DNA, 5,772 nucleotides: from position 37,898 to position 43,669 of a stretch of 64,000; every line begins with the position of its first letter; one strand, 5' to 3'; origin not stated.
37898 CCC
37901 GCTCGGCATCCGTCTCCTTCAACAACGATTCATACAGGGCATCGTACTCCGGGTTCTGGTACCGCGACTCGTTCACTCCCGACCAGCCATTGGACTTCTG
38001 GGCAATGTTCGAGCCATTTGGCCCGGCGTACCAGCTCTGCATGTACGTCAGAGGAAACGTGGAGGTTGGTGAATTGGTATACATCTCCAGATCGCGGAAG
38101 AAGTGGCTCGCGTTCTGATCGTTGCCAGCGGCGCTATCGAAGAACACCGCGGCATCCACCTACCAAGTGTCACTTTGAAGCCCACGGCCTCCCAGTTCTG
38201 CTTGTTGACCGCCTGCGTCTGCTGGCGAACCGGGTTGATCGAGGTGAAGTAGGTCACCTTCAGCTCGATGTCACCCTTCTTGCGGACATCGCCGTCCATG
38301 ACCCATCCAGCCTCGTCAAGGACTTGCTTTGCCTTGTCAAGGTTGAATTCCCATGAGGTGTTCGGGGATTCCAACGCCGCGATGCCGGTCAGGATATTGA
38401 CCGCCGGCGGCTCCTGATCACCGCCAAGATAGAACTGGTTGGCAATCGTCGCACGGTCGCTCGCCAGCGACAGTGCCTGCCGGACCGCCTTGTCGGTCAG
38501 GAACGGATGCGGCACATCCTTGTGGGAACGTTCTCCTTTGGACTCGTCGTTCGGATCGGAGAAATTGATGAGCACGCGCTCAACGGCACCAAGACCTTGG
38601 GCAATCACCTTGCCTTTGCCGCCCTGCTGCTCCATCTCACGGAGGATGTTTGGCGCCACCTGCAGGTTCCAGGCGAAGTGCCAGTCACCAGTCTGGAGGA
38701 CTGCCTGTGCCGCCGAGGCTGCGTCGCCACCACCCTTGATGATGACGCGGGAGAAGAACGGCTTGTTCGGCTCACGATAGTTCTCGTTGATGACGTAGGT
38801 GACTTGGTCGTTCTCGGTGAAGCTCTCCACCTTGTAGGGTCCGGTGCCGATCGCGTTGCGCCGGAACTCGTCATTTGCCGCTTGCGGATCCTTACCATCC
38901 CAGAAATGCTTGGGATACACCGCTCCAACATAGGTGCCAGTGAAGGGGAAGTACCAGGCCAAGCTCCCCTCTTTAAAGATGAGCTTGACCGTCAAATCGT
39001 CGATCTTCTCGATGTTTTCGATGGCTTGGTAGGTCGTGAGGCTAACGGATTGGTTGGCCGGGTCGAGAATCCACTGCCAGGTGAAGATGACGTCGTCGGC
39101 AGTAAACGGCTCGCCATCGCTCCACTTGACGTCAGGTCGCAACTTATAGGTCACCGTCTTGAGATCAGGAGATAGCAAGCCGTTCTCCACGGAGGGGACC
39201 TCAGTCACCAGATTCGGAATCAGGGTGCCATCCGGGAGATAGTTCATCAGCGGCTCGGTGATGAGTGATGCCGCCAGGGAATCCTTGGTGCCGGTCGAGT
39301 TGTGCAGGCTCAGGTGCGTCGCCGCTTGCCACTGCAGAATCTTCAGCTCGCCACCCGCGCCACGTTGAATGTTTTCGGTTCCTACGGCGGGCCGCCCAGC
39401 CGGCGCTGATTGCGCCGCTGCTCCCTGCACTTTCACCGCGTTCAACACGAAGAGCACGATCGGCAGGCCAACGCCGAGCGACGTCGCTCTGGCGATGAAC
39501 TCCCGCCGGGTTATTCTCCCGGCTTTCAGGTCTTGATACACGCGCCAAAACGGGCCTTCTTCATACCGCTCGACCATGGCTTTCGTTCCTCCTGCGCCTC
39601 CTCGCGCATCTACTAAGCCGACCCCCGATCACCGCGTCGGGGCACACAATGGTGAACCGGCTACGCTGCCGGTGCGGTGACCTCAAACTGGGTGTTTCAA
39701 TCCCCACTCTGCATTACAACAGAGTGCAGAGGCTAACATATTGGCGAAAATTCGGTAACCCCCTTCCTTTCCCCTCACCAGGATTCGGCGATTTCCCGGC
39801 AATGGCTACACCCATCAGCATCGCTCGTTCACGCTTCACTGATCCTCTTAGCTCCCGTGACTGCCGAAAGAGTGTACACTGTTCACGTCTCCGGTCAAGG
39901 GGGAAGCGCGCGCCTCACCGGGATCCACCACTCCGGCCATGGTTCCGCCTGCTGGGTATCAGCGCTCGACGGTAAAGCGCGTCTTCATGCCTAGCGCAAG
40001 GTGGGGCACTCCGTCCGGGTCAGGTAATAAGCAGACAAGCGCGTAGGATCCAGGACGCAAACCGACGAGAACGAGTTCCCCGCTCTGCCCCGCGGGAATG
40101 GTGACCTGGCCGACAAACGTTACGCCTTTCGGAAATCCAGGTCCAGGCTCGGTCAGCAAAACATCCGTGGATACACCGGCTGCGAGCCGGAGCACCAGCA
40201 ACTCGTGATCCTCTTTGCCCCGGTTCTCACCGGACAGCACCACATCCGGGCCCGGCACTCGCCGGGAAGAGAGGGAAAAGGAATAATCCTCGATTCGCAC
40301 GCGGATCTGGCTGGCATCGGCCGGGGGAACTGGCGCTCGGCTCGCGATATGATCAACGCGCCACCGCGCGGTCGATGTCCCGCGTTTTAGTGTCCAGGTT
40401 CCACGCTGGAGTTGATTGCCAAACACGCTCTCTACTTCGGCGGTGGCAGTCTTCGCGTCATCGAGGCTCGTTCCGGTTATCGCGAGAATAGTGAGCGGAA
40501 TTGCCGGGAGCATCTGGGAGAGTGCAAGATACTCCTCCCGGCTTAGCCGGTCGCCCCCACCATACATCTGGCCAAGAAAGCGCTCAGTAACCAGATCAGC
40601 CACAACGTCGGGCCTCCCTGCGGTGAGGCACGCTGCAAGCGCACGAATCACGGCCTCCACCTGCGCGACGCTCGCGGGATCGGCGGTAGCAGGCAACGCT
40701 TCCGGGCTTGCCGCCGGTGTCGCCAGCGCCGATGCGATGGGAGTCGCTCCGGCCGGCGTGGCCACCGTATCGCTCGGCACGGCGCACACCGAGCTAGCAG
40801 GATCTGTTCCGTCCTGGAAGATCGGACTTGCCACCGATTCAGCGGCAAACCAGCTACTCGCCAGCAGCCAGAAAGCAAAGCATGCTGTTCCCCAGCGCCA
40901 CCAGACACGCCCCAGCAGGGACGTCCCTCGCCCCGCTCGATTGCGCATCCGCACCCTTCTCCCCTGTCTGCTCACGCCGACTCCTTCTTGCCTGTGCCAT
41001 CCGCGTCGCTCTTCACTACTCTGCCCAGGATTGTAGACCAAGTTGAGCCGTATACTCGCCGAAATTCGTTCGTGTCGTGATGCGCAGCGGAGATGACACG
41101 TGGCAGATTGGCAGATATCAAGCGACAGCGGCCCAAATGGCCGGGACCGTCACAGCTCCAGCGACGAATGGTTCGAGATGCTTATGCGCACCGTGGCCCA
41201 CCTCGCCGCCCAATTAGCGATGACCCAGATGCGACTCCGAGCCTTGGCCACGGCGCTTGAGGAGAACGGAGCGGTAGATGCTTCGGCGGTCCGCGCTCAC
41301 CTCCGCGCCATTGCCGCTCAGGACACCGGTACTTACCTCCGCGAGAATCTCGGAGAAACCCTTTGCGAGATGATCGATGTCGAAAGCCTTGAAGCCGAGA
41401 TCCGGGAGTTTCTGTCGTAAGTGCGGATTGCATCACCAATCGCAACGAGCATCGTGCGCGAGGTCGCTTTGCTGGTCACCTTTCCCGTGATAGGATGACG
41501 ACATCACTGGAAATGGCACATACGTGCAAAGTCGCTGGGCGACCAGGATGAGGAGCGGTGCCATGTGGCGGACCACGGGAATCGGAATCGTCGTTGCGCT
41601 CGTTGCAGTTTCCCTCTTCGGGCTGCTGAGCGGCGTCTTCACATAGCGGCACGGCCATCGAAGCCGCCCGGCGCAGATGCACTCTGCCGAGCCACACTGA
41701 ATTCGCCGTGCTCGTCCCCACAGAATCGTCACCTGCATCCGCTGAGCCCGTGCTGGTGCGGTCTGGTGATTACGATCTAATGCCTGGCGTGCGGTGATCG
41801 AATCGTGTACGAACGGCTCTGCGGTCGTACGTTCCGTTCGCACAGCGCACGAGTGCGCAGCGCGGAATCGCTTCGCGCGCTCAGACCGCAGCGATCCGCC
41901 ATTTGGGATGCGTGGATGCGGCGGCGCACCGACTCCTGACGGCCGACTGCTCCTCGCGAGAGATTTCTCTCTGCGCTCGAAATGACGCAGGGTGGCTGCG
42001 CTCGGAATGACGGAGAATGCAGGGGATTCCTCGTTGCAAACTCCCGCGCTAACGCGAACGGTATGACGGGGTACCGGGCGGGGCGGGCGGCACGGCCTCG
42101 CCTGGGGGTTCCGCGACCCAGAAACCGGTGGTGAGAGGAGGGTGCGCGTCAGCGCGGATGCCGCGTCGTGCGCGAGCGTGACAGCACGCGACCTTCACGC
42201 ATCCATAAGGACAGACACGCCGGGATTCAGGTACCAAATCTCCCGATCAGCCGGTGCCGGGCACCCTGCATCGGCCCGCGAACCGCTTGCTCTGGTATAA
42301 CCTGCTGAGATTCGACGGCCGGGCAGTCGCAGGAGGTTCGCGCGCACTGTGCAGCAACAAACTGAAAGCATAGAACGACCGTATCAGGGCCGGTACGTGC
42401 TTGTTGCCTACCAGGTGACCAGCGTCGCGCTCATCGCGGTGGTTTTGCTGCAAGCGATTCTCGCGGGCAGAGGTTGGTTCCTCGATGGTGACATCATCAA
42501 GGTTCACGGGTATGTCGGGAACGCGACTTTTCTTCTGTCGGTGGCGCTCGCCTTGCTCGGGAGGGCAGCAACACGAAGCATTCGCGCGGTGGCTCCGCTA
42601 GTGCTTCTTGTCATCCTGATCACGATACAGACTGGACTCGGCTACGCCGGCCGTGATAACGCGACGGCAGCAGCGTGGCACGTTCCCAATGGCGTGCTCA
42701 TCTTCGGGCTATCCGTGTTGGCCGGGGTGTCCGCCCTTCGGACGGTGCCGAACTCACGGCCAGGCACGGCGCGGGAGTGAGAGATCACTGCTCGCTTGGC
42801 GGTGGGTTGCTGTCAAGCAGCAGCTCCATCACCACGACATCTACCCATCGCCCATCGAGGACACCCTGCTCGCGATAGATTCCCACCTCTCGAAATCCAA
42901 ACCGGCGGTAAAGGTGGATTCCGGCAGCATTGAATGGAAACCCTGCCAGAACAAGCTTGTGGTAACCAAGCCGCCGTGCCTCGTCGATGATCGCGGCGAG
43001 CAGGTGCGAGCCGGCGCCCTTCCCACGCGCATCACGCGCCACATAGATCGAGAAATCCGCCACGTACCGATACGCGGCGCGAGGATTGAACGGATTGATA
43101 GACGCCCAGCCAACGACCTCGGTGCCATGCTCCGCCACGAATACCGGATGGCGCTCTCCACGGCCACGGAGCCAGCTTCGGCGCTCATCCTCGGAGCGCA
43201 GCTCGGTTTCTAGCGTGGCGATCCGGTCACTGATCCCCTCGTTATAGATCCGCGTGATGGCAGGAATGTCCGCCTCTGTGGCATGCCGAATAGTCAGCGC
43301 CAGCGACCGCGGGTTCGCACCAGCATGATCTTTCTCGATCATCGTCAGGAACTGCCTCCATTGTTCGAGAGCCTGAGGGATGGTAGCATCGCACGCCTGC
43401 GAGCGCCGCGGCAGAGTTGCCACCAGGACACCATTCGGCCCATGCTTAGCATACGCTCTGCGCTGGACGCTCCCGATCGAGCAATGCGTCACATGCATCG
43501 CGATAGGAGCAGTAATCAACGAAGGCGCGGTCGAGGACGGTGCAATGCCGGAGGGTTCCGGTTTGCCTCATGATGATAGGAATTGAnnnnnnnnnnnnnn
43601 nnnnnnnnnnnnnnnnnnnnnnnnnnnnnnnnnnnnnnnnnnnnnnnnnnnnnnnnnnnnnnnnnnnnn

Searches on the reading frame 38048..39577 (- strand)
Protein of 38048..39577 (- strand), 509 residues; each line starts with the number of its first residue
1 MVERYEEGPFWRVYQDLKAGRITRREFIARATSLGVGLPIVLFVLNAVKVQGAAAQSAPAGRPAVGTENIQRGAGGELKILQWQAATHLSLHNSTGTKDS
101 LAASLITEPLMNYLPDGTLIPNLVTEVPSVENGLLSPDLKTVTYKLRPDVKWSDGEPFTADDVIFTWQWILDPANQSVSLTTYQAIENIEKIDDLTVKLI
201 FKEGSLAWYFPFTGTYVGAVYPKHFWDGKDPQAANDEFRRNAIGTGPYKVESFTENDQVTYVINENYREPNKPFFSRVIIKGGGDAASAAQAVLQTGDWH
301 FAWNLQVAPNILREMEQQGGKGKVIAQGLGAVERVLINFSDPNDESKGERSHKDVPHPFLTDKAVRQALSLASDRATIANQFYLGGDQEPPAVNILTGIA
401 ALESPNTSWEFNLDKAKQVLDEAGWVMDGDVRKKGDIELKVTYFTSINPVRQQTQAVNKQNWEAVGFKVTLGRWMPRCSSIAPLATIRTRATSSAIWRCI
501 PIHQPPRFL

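Call 19: search_protein_families(library=pfam, proteins=[window:38048-39577:-], max_evalue=0.01)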
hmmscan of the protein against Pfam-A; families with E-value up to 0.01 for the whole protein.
window:38048-39577:- (509 aa): 1 family
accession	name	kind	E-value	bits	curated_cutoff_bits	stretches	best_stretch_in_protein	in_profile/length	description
PF00496.27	SBP_bac_5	-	3.6e-63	214.3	32.4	1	134-471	11-321/368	Bacterial extracellular solute-binding proteins, family 5 Middle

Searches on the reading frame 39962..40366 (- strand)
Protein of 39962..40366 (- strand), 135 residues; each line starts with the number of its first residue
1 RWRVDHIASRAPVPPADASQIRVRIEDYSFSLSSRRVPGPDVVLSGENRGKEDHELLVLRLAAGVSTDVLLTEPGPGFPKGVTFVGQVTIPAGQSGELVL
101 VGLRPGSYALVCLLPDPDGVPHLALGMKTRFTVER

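Call 35: search_solved_structures(query=window:39962-40366:-, max_evalue=1)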
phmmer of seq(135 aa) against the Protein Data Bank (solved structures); distinct sequences matched with E-value up to 1: 23.
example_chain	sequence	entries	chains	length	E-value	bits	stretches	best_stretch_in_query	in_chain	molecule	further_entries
3wwa_A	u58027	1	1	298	0.00019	24.7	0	57-109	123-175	Pizza7H protein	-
6i38_A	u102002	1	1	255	0.00048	23.4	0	57-108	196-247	nv2Pizza6-AYW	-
6i39_A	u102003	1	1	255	0.00055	23.3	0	57-108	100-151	v31Pizza6-AYW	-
3ww9_A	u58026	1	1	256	0.00071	22.9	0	57-110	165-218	pizza6 protein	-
6i37_A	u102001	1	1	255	0.00077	22.8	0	57-107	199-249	nv1Pizza6-AYW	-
6f0t_A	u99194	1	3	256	0.00096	22.5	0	57-109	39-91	Pizza6-SFW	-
6i3a_A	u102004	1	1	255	0.0011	22.3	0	57-108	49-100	v22Pizza6-AYW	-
7zqg_A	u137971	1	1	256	0.0017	21.6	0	57-109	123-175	Pizza6-KSH-TSH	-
7zcj_A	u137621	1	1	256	0.002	21.4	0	57-109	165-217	Pizza6-TNH-TSH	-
7zq2_A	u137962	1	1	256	0.002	21.4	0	57-108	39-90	Pizza6-RSH-TSH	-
6rej_A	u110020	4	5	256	0.0021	21.3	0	57-110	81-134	Pizza6-SH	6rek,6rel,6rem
6qsd_A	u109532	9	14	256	0.0022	21.3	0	57-108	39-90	Pizza6S | Pizza6-S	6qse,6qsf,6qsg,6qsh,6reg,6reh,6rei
6f0s_A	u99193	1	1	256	0.0022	21.3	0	57-108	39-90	Pizza6-SYW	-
6f0q_A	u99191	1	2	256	0.0026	21.1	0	57-108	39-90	Pizza6-AYW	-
6i3b_A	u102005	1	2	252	0.0028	21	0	57-109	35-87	cPizza6-AYW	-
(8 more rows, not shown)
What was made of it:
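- The C-terminal domain has an H...C-x8-H-x4-M pattern typical of type 1 copper sites, and a weak match to auracyanin B across that region (E 0.06, call 35).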

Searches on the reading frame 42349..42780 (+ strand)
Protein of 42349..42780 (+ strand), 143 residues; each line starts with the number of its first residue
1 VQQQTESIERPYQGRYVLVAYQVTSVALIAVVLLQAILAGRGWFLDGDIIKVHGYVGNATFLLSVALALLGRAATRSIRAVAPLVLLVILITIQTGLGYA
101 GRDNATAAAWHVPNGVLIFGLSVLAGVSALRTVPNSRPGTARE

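Call 19: search_protein_families(library=pfam, proteins=[window:42349-42780:+], max_evalue=0.01)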
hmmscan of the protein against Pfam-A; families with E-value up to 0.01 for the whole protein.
window:42349-42780:+ (143 aa): 1 family
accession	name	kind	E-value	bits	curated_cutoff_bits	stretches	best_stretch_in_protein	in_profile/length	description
PF19728.4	DUF6220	-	7.1e-05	23.5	29.8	1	35-96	1-62/66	Family of unknown function (DUF6220)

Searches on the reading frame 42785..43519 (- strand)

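Call 19: search_protein_families(library=pfam, proteins=[window:42785-43519:-], max_evalue=0.01)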
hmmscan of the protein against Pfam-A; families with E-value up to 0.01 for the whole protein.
window:42785-43519:- (244 aa): 8 families
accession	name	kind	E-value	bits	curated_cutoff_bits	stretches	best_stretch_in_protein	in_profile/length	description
PF00583.31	Acetyltransf_1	-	1.3e-20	74.3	20.7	1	109-209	19-116/116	Acetyltransferase (GNAT) family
PF13420.13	Acetyltransf_4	-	1.9e-14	54.4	24.3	1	77-229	1-154/155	Acetyltransferase (GNAT) domain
PF13508.13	Acetyltransf_7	-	1.9e-14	54.2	27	1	124-211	3-84/84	Acetyltransferase (GNAT) domain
PF13302.13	Acetyltransf_3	-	5.3e-11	43.8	25.4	1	75-210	2-138/138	Acetyltransferase (GNAT) domain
PF13527.13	Acetyltransf_9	-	7.8e-07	29.6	25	1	76-210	1-125/127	Acetyltransferase (GNAT) domain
PF13673.13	Acetyltransf_10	-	4.4e-06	27.1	23.6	1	122-216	29-114/128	Acetyltransferase (GNAT) domain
PF08445.16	FR47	-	9.6e-06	25.9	22.1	1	157-212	26-80/86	FR47-like protein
PF14542.12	Acetyltransf_CG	-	0.0096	16.5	30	0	158-186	30-58/80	GCN5-related N-acetyl-transferase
